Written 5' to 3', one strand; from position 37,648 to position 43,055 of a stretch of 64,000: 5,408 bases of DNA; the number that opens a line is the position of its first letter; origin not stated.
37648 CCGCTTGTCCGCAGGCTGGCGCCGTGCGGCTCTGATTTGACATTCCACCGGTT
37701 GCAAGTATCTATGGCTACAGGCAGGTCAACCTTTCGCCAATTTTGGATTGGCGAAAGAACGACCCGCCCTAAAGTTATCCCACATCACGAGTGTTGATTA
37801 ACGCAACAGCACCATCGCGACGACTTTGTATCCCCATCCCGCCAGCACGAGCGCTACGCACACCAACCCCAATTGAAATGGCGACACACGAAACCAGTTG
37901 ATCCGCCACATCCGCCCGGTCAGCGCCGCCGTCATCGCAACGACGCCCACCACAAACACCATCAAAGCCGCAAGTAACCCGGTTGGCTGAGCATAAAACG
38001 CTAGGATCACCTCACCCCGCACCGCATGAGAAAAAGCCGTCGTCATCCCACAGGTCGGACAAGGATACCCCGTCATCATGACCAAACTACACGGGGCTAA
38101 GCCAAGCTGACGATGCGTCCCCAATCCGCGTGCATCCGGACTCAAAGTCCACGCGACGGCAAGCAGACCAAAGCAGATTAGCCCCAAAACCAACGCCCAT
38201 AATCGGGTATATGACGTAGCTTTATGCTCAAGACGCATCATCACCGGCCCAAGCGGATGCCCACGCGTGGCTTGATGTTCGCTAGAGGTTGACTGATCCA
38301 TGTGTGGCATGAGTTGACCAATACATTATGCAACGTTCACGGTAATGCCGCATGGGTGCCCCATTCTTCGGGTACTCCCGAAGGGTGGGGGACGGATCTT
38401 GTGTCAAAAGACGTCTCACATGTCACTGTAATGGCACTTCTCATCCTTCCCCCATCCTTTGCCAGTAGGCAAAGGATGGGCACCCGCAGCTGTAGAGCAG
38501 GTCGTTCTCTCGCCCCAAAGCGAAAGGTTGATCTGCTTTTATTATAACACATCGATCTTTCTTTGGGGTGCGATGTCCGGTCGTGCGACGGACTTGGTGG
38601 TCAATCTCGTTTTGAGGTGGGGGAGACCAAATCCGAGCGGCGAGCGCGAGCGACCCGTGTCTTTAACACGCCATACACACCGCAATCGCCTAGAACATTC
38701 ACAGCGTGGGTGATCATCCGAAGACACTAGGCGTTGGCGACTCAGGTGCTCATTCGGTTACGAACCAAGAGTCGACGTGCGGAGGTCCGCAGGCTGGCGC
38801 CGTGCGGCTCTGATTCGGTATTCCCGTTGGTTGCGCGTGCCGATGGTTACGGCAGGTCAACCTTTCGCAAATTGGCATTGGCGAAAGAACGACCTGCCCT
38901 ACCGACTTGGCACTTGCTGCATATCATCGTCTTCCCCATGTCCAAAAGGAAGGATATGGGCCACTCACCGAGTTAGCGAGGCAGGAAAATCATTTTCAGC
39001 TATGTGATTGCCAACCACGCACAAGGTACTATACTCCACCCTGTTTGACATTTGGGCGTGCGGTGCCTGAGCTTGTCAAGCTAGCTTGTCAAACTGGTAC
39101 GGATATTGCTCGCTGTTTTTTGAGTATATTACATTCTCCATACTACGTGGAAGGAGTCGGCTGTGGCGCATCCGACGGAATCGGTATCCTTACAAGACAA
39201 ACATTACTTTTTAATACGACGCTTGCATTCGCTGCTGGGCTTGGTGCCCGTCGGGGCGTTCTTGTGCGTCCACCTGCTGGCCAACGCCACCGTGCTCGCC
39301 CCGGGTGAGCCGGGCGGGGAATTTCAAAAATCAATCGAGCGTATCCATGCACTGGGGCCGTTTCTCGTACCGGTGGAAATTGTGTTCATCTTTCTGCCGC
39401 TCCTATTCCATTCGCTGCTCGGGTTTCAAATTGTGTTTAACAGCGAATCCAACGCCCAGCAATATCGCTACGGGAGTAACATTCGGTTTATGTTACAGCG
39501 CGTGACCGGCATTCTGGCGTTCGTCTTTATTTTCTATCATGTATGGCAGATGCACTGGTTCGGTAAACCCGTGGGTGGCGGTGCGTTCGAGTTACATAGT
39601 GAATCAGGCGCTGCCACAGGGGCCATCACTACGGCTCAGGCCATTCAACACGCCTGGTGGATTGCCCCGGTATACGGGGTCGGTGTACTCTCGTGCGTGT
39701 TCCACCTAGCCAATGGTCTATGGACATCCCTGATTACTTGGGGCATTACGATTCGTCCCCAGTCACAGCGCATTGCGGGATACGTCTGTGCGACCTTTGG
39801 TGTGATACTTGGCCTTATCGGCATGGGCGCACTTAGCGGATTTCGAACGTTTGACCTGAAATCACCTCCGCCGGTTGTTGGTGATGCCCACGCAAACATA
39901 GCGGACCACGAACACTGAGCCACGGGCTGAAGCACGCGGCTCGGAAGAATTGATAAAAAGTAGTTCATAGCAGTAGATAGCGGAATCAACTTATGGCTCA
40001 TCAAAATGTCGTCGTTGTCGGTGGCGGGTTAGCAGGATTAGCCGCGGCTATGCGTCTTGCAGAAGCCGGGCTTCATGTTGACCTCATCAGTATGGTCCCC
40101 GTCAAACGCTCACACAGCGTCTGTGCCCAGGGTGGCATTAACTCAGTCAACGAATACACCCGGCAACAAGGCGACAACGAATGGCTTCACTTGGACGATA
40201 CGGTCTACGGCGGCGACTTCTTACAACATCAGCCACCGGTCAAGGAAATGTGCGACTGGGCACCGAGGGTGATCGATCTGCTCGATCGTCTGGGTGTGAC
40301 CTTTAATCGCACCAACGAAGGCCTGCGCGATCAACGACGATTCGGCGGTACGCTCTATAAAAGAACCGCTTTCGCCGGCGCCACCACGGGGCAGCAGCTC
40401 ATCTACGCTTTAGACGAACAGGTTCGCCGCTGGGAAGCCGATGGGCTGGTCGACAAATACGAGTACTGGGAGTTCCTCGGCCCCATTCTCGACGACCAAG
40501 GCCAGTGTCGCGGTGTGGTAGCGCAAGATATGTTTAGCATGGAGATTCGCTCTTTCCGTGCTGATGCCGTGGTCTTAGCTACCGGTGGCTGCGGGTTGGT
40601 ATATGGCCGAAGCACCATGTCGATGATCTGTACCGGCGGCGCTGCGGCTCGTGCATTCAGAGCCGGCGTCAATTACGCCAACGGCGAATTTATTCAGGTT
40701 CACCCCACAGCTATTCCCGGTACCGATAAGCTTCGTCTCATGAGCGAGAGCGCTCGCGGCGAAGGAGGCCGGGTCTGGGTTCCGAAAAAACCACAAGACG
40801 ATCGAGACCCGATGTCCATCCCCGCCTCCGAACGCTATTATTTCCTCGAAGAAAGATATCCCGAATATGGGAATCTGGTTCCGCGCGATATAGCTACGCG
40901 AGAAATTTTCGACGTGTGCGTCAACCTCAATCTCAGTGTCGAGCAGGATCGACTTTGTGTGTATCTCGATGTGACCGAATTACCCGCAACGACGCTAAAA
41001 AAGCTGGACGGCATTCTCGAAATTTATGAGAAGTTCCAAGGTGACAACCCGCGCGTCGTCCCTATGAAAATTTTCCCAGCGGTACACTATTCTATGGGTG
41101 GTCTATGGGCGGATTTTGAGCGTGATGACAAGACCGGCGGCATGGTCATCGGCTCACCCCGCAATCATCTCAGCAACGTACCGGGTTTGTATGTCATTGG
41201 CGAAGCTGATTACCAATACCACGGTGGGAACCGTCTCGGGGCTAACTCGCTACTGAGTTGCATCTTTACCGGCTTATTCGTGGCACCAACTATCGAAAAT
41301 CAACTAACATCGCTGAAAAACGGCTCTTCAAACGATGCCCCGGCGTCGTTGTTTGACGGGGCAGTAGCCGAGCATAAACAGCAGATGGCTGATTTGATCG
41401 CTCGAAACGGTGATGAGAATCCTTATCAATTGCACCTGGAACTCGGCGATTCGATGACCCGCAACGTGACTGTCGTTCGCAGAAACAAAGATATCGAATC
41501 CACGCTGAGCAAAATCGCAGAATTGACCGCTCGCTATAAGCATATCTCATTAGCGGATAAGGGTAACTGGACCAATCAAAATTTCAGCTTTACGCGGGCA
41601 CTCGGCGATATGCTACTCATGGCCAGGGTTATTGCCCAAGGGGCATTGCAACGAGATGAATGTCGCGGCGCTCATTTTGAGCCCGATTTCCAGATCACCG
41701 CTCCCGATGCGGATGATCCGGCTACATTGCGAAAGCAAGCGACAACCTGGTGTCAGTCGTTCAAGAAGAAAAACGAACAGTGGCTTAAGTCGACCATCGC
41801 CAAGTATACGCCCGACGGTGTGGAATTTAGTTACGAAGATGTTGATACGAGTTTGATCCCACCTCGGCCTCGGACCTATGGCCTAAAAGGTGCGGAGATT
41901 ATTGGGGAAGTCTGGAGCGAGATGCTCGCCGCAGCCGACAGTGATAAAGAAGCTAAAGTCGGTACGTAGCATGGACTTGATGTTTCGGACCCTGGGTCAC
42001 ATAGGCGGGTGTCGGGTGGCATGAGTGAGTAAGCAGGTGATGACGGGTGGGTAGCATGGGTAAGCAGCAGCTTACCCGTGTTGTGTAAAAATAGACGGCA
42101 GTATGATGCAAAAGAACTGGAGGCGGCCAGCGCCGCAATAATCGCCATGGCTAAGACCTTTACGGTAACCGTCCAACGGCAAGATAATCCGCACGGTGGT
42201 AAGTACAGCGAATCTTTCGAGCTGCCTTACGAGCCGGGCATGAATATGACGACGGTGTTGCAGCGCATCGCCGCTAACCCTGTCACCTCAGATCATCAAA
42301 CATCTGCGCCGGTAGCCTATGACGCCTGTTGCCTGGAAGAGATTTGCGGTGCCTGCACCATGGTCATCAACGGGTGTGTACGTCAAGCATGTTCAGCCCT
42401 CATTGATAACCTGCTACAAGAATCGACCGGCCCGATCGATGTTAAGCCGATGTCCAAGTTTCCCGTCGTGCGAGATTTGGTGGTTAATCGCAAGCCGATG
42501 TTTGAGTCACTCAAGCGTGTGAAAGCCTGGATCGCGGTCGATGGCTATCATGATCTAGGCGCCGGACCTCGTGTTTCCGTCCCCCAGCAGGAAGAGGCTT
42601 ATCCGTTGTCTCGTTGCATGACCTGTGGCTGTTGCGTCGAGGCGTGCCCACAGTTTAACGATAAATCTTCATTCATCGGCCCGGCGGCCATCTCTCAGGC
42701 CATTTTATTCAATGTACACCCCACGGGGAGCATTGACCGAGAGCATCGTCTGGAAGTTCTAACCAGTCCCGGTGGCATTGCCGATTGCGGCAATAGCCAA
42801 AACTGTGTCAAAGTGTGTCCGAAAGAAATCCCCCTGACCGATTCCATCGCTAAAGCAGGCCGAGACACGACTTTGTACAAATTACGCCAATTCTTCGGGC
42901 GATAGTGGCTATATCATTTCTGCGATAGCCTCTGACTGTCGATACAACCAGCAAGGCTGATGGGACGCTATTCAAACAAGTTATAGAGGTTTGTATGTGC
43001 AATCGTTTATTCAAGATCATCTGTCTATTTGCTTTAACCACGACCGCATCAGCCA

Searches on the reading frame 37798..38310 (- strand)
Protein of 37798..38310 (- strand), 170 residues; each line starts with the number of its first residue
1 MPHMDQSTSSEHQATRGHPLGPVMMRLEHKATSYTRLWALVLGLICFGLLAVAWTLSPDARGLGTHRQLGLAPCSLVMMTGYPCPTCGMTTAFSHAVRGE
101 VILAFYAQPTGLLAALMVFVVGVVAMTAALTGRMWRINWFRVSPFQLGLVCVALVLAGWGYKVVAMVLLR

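Call 43: search_protein_families(library=pfam, proteins=[window:37798-38310:-], max_evalue=0.001)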
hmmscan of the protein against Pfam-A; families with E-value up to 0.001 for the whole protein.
window:37798-38310:- (170 aa): 1 family
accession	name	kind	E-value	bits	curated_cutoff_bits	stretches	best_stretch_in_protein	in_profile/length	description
PF10825.13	DUF2752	-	3.5e-12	46.6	27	1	74-120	1-47/49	Protein of unknown function (DUF2752)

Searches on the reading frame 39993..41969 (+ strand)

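Call 43: search_protein_families(library=pfam, proteins=[window:39993-41969:+], max_evalue=0.001)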
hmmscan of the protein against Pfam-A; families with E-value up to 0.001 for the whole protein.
window:39993-41969:+ (658 aa): 8 families
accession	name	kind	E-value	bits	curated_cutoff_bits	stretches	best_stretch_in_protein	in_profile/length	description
PF00890.30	FAD_binding_2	-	6.8e-71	240.1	20.4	1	6-420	2-414/414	FAD binding domain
PF02910.25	Succ_DH_flav_C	-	2.3e-30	105.6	20.8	1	481-629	1-130/130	Fumarate reductase flavoprotein C-term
PF01134.28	GIDA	-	2e-06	27.6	22.1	1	5-43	1-35/391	Glucose inhibited division protein A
PF07992.20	Pyr_redox_2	-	2.6e-06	27.5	26.1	1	5-51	2-42/291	Pyridine nucleotide-disulphide oxidoreductase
PF01266.30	DAO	-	1.1e-05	25.6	27.9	1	6-84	2-58/353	FAD dependent oxidoreductase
PF03486.20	HI0933_like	-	5.4e-05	23.2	50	0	5-54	2-52/244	HI0933-like protein Rossmann domain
PF13450.12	NAD_binding_8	-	7.4e-05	23.4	21.9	1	8-32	1-25/68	NAD(P)-binding Rossmann-like domain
PF12831.13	FAD_oxidored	-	0.00094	19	27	0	6-33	2-29/416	FAD dependent oxidoreductase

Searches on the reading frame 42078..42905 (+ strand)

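Call 56: search_protein_families(library=pfam, proteins=[window:42078-42905:+], max_evalue=0.001)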
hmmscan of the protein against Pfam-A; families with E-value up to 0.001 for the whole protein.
window:42078-42905:+ (275 aa): 5 families
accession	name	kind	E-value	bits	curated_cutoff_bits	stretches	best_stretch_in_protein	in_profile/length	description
PF13085.11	Fer2_3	-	7.5e-27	93.9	27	1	30-143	2-107/107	2Fe-2S iron-sulfur cluster binding domain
PF13183.11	Fer4_8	-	1.5e-07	32.3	27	1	177-251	2-68/68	4Fe-4S dicluster domain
PF13534.11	Fer4_17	-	8.5e-07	29.9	22.2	1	179-251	1-60/61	4Fe-4S dicluster domain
PF12838.12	Fer4_7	-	5e-06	27.3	27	0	174-192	32-50/52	4Fe-4S dicluster domain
PF13187.11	Fer4_9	-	3.8e-05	24.1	27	0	171-192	31-49/52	4Fe-4S dicluster domain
